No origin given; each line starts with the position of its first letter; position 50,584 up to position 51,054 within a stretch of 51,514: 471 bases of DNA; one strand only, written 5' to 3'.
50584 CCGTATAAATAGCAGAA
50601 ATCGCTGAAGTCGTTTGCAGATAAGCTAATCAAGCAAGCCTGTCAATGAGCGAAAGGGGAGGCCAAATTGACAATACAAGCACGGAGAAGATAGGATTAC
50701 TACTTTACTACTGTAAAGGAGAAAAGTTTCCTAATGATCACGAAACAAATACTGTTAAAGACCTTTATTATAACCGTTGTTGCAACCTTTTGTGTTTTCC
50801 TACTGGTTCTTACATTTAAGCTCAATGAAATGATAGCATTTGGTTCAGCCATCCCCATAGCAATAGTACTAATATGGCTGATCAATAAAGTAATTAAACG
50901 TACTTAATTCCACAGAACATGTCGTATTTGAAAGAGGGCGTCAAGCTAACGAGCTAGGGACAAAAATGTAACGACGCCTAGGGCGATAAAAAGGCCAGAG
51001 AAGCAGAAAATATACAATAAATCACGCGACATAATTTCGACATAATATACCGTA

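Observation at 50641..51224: Tandem convergent-promoter cassettes around a 57-aa hydrophobic peptide: candidate type I toxin-antitoxin locus with a decayed duplicate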

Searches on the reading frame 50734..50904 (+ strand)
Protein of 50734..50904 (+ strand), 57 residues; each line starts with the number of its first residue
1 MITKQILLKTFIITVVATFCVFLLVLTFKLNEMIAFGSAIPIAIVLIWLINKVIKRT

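Call 7: find_encoding_contigs(protein=window:50734-50904:+, flank=10000, max_places=10)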
Protein window:50734-50904:+ (57 aa): 7 contigs read that carry it; 6 places shown.
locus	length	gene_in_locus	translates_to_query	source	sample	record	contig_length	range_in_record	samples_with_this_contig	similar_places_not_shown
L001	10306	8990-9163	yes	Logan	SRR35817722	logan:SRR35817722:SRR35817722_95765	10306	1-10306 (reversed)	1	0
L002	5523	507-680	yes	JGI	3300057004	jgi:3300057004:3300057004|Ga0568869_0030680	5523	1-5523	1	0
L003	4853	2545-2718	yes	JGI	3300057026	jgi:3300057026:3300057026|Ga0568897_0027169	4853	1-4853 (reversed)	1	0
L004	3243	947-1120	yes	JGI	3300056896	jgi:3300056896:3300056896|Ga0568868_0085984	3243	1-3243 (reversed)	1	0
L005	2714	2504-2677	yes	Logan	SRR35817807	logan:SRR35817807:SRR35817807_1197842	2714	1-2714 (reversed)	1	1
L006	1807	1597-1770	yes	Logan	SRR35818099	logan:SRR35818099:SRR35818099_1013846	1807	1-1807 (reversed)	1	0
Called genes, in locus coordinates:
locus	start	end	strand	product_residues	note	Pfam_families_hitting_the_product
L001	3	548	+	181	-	?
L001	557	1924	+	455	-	PF00989:PAS (weak), PF08448:PAS_4 (weak), PF13426:PAS_9 (weak), PF01590:GAF (weak), PF13185:GAF_2 (weak), PF00990:GGDEF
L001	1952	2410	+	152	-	PF00583:Acetyltransf_1, PF13508:Acetyltransf_7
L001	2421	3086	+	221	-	PF00551:Formyl_trans_N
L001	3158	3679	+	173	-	PF00156:Pribosyltran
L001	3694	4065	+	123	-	PF01242:PTPS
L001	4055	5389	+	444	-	PF01523:PmbA_TldD_1st, PF19290:PmbA_TldD_2nd, PF19289:PmbA_TldD_3rd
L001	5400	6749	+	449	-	PF00072:Response_reg, PF00158:Sigma54_activat, PF14532:Sigma54_activ_2, PF00004:AAA (faint), PF07728:AAA_5 (weak), PF25601:AAA_lid_14, PF02954:HTH_8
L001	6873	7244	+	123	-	PF00072:Response_reg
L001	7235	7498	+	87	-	-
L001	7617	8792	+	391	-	PF01743:PolyA_pol (weak), PF12627:PolyA_pol_RNAbd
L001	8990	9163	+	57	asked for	-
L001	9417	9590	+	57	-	-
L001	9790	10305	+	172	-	?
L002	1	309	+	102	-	?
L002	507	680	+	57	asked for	-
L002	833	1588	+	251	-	PF13365:Trypsin_2 (weak)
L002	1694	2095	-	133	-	-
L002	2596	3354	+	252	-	-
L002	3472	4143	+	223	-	-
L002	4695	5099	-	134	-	-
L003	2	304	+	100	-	PF25601:AAA_lid_14, PF02954:HTH_8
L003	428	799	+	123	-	PF00072:Response_reg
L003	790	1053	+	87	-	-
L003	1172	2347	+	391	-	PF01743:PolyA_pol (weak), PF12627:PolyA_pol_RNAbd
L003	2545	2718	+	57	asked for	-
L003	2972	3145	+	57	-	-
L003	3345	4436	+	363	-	PF04607:RelA_SpoT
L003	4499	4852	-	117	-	?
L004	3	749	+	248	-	?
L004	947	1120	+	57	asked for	-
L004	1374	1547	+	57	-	-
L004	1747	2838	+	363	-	PF04607:RelA_SpoT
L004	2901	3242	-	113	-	?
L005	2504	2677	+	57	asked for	-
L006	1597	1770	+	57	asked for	-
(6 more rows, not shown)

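Call 22: find_homologous_proteins(query=window:50734-50904:+, max_evalue=10)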
Query seq(57 aa) (57 aa): 1 proteins with E <= 10 among 2 candidates.
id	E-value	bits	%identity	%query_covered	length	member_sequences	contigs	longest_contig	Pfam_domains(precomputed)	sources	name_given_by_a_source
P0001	4.4e-25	103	100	100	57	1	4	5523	-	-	-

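Call 30: search_protein_families(library=pfam, proteins=[L003:3345-4433:+, L002:833-1585:+, L002:2596-3351:+, L002:3472-4140:+, L002:4695-5099:-, window:50734-50904:+, L001:9417-9587:+], max_evalue=0.01)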
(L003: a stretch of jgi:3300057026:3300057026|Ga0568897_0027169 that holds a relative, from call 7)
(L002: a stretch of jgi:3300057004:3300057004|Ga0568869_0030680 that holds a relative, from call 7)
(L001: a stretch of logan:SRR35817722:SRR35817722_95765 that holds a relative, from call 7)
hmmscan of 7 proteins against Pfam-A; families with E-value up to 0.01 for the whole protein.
L003:3345-4433:+ (363 aa): 1 family
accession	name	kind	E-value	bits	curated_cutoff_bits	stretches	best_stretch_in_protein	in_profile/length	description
PF04607.23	RelA_SpoT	-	2.9e-21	76.3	27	1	45-168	2-111/113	Region found in RelA / SpoT proteins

L002:833-1585:+ (251 aa): 2 families
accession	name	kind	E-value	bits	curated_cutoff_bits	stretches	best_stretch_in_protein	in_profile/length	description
PF13365.12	Trypsin_2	-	2.7e-07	31.8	27.6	1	25-170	1-140/144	Trypsin-like peptidase domain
PF00089.32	Trypsin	-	0.00045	20.5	20.6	1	12-180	12-198/220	Trypsin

L002:2596-3351:+ (252 aa): 0 families

L002:3472-4140:+ (223 aa): 0 families

L002:4695-5099:- (134 aa): 0 families

window:50734-50904:+ (57 aa): 0 families

L001:9417-9587:+ (57 aa): 0 families

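Call 31: search_protein_families(library=padloc, proteins=[L003:3345-4433:+, L002:833-1585:+, L002:2596-3351:+, L002:3472-4140:+, L002:4695-5099:-, window:50734-50904:+, L001:9417-9587:+], max_evalue=0.01)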
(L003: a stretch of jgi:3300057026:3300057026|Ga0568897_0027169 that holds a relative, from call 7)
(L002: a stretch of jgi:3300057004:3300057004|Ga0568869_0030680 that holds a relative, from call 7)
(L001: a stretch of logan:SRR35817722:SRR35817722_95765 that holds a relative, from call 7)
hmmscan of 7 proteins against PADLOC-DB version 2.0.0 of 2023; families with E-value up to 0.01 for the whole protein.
L003:3345-4433:+ (363 aa): 2 families
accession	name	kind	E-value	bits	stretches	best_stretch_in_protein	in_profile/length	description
PDLC04999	PDC-S33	-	9.8e-20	69.3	1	30-236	57-256/349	-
PDLC03840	LeoA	-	0.0014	15.7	1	175-354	289-469/577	-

L002:833-1585:+ (251 aa): 5 families
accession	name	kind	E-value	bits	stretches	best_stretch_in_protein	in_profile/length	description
PDLC03855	LmuA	-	2.8e-13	48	1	8-208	4-197/425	-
PDLC02960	RT-Protease_XI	-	2.4e-09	34.7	1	14-179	339-485/506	single gene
PDLC02959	RT-Protease_XI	-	5e-09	33.6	1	14-180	341-489/510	single gene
PDLC05022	PDC-S45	-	4.5e-07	27.1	1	8-64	17-80/293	-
PDLC03785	RT_UG9_large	-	0.0012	15.2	1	8-188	5-191/772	DRT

L002:2596-3351:+ (252 aa): 0 families

L002:3472-4140:+ (223 aa): 2 families
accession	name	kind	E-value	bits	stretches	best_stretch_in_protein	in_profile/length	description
PDLC03820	RTasHEPN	-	0.00098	17.3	1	137-211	61-134/148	DRT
PDLC02112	Cas7_IIId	-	0.0046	13.7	1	20-118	108-202/434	-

L002:4695-5099:- (134 aa): 0 families

window:50734-50904:+ (57 aa): 0 families

L001:9417-9587:+ (57 aa): 0 families
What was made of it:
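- The neighbours are toxin-like or defence-like genes: a toxSAS-like RelA_SpoT (PADLOC PDC-S33, 1e-19), a trypsin-like protease (LmuA / RT-protease models) and a HEPN-like protein (calls 30, 31).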

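Call 34: search_protein_representatives(protein=window:50734-50904:+)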
Query: 57 residues. Proteins with E-value up to 0.001 (for the whole library): 1; up to 1e-10: 1; up to 1e-30: 0. The best 1 are listed.
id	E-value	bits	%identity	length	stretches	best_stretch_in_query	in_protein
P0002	1.7e-11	59.6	59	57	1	1-56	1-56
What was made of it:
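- The only hit among 1.84e9 representatives is the paralog (call 34).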

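Call 36: find_encoding_contigs(protein=P0002, flank=10000, max_places=10)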
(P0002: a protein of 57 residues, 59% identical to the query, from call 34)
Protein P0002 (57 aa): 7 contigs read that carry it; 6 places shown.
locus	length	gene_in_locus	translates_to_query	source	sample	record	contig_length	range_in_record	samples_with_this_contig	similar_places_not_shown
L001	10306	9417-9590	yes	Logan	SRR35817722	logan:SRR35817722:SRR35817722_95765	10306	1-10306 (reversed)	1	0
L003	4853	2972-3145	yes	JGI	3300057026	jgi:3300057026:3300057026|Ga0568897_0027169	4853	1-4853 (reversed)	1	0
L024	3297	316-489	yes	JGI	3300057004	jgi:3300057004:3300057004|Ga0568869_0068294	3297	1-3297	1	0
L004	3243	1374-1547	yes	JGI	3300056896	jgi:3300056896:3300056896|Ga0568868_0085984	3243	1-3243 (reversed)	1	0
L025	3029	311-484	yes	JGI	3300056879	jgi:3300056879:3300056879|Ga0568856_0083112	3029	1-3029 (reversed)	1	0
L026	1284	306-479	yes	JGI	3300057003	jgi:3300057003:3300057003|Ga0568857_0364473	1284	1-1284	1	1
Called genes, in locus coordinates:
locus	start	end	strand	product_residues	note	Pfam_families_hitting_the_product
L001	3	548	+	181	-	?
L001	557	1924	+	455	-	PF00989:PAS (weak), PF08448:PAS_4 (weak), PF13426:PAS_9 (weak), PF01590:GAF (weak), PF13185:GAF_2 (weak), PF00990:GGDEF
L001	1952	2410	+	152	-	PF00583:Acetyltransf_1, PF13508:Acetyltransf_7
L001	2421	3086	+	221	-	PF00551:Formyl_trans_N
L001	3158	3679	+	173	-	PF00156:Pribosyltran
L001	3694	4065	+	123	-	PF01242:PTPS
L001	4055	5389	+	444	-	PF01523:PmbA_TldD_1st, PF19290:PmbA_TldD_2nd, PF19289:PmbA_TldD_3rd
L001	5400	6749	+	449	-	PF00072:Response_reg, PF00158:Sigma54_activat, PF14532:Sigma54_activ_2, PF00004:AAA (faint), PF07728:AAA_5 (weak), PF25601:AAA_lid_14, PF02954:HTH_8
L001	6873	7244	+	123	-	PF00072:Response_reg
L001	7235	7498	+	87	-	-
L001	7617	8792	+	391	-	PF01743:PolyA_pol (weak), PF12627:PolyA_pol_RNAbd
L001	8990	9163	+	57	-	-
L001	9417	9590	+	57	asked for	-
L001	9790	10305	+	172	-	?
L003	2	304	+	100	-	PF25601:AAA_lid_14, PF02954:HTH_8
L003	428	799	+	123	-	PF00072:Response_reg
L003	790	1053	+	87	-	-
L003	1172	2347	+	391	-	PF01743:PolyA_pol (weak), PF12627:PolyA_pol_RNAbd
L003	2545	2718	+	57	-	-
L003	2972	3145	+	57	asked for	-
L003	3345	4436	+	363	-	PF04607:RelA_SpoT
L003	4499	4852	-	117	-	?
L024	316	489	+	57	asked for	-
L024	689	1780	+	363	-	PF04607:RelA_SpoT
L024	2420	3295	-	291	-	?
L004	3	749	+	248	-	?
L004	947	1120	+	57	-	-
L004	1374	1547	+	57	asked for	-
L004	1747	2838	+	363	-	PF04607:RelA_SpoT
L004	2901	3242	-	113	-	?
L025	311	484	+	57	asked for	-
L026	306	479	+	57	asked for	-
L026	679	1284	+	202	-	?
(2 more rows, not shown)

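Call 65: find_homologous_proteins(query=L024:2423-3238:-, max_evalue=1e-60)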
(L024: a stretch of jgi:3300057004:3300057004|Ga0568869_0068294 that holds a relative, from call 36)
Query L024:2423-3238:- (272 aa): 558 proteins with E <= 1e-60 among 8000 candidates; the best 120 are listed.
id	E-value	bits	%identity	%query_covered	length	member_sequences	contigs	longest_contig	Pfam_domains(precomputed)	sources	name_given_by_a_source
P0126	5.8e-168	575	97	100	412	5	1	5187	PF04055.28,PF00919.27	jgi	jgi:threonylcarbamoyladenosine tRNA methylthiotransferase MtaB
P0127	3.3e-163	559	95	100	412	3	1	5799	PF04055.28,PF00919.27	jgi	jgi:threonylcarbamoyladenosine tRNA methylthiotransferase MtaB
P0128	6.0e-134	463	79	99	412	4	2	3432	PF04055.28,PF00919.27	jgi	jgi:threonylcarbamoyladenosine tRNA methylthiotransferase MtaB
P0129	7.8e-128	443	75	100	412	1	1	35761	PF04055.28,PF00919.27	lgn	-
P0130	1.4e-126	439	76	99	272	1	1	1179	PF04055.28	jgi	jgi:threonylcarbamoyladenosine tRNA methylthiotransferase MtaB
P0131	8.7e-125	433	73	100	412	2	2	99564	PF04055.28,PF00919.27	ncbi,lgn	-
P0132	2.1e-104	366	63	100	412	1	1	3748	PF04055.28,PF00919.27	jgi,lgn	-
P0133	4.6e-104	365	64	98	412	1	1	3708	PF04055.28,PF00919.27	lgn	-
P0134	4.1e-103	362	64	99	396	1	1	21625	PF04055.28,PF00919.27,PF01938.27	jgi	jgi:threonylcarbamoyladenosine tRNA methylthiotransferase MtaB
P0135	1.4e-99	351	62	97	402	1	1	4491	PF04055.28,PF00919.27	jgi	jgi:threonylcarbamoyladenosine tRNA methylthiotransferase MtaB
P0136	6.1e-99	348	60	99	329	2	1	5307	PF04055.28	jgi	jgi:threonylcarbamoyladenosine tRNA methylthiotransferase MtaB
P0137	1.9e-96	340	59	97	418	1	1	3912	PF04055.28,PF00919.27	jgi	jgi:threonylcarbamoyladenosine tRNA methylthiotransferase MtaB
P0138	3.6e-95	336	59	97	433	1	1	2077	PF04055.28,PF00919.27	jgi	jgi:threonylcarbamoyladenosine tRNA methylthiotransferase MtaB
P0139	8.1e-94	332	59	99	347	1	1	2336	PF04055.28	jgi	jgi:threonylcarbamoyladenosine tRNA methylthiotransferase MtaB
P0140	1.0e-93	331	58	99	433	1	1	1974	PF04055.28,PF00919.27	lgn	-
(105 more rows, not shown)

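Call 66: find_encoding_contigs(protein=P0129, flank=10000, max_places=3)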
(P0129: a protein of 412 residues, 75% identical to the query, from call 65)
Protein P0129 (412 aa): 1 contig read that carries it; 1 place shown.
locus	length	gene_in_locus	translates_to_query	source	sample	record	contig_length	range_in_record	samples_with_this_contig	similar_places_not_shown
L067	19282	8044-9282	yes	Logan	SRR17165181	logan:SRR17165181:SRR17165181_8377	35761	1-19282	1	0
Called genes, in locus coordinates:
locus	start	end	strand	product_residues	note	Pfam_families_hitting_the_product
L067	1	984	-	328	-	?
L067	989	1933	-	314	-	PF03599:CdhD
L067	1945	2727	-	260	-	PF00809:Pterin_bind, PF03599:CdhD (weak)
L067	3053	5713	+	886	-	PF04945:YHS, PF00403:HMA, PF00122:E1-E2_ATPase, PF00702:Hydrolase, PF08282:Hydrolase_3 (faint)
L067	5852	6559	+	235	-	PF12801:Fer4_5, PF13534:Fer4_17 (faint), PF00037:Fer4 (faint), PF14697:Fer4_21 (faint), PF12837:Fer4_6 (faint), PF13237:Fer4_10, PF12838:Fer4_7 (weak), PF13187:Fer4_9 (weak)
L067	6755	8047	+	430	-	PF00919:UPF0004, PF04055:Radical_SAM, PF01938:TRAM (weak)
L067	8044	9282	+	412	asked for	PF00919:UPF0004, PF04055:Radical_SAM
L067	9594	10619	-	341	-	PF01743:PolyA_pol (weak), PF12627:PolyA_pol_RNAbd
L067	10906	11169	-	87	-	-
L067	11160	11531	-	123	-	PF00072:Response_reg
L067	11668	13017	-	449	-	PF00072:Response_reg, PF00158:Sigma54_activat, PF14532:Sigma54_activ_2, PF00004:AAA (faint), PF07728:AAA_5 (weak), PF25601:AAA_lid_14, PF02954:HTH_8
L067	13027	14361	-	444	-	PF01523:PmbA_TldD_1st, PF19290:PmbA_TldD_2nd, PF19289:PmbA_TldD_3rd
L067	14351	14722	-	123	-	PF01242:PTPS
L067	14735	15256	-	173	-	PF00156:Pribosyltran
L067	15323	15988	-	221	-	PF00551:Formyl_trans_N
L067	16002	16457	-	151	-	PF00583:Acetyltransf_1, PF13508:Acetyltransf_7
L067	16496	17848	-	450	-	PF00989:PAS (faint), PF08448:PAS_4 (weak), PF13426:PAS_9 (weak), PF01590:GAF (weak), PF13185:GAF_2 (weak), PF00990:GGDEF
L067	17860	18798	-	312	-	PF02541:Ppx-GppA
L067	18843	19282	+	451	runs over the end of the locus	PF00072:Response_reg, PF00158:Sigma54_activat, PF01078:Mg_chelatase (faint), PF14532:Sigma54_activ_2, PF07728:AAA_5, PF25601:AAA_lid_14, PF02954:HTH_8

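Call 67: find_encoding_contigs(protein=P0131, flank=10000, max_places=4)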
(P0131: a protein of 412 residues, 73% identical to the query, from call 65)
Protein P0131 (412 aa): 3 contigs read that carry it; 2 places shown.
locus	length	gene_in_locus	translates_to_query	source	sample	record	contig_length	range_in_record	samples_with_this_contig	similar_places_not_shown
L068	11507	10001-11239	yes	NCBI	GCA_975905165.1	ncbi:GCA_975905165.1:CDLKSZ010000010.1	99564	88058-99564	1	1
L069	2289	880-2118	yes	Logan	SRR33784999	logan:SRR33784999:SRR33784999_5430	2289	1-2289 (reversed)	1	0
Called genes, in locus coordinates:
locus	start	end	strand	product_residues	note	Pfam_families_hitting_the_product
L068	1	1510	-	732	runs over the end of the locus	PF18537:CODH_A_N, PF03598:CdhC, PF19436:ACS_CODH_B_C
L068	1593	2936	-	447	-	PF04060:FeS, PF03599:CdhD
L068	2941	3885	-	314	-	PF03599:CdhD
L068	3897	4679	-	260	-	PF00809:Pterin_bind, PF03599:CdhD (weak)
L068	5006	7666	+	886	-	PF04945:YHS, PF00403:HMA, PF00122:E1-E2_ATPase, PF00702:Hydrolase, PF08282:Hydrolase_3 (faint)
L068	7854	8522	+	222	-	PF12801:Fer4_5, PF00037:Fer4 (faint), PF12837:Fer4_6 (faint), PF12838:Fer4_7 (weak), PF13187:Fer4_9 (weak), PF13237:Fer4_10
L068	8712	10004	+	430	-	PF00919:UPF0004, PF04055:Radical_SAM, PF01938:TRAM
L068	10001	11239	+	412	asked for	PF00919:UPF0004, PF04055:Radical_SAM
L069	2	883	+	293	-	?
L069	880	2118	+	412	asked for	PF00919:UPF0004, PF04055:Radical_SAM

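Call 70: search_solved_structures(query=L003:3345-4433:+, max_evalue=0.001)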
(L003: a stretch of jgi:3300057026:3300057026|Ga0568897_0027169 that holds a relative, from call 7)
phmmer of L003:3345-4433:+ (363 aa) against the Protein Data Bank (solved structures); distinct sequences matched with E-value up to 0.001: 10.
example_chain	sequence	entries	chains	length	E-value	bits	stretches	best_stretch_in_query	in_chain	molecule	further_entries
2be3_A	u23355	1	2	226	1.2e-14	57.7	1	21-204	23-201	GTP pyrophosphokinase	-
5f2v_V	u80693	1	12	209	4.7e-14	55.7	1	7-205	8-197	GTP pyrophosphokinase YjbM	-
5ded_D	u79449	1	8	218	5.5e-14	55.5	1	7-205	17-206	GTP pyrophosphokinase YjbM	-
5dec_A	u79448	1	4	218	5.5e-14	55.5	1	7-205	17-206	GTP pyrophosphokinase YjbM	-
6ewz_A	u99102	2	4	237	1.4e-12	50.9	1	39-199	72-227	GTP pyrophosphokinase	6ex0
6fgj_A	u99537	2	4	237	1.7e-12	50.6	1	39-198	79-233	GTP pyrophosphokinase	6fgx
3l9d_A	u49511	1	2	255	3.1e-12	49.7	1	22-207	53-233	Putative GTP pyrophosphokinase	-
6fgk_A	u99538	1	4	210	1.1e-11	47.9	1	43-192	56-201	GTP pyrophosphokinase YwaC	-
9erv_A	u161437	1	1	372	6.3e-05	25.7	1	44-213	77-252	RelA/SpoT family protein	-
7ztb_A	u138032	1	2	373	6.3e-05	25.7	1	44-213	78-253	RelA/SpoT family protein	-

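Call 71: search_protein_families(library=ncbifam, proteins=[L003:3345-4433:+, L002:833-1585:+, L002:3472-4140:+, window:50734-50904:+, L001:9417-9587:+], max_evalue=0.01)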
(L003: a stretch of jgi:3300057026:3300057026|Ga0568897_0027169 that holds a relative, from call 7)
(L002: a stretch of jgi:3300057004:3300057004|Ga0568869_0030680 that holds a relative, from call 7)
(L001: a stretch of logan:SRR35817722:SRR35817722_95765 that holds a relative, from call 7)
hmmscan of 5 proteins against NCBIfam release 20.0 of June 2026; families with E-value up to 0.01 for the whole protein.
L003:3345-4433:+ (363 aa): 1 family
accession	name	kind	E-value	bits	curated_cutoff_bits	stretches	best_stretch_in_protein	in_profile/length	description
NF053588.1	GTPPhKinYjbM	equivalog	2.7e-20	73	320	1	5-204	5-196/201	GTP diphosphokinase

L002:833-1585:+ (251 aa): 0 families

L002:3472-4140:+ (223 aa): 0 families

window:50734-50904:+ (57 aa): 0 families

L001:9417-9587:+ (57 aa): 0 families
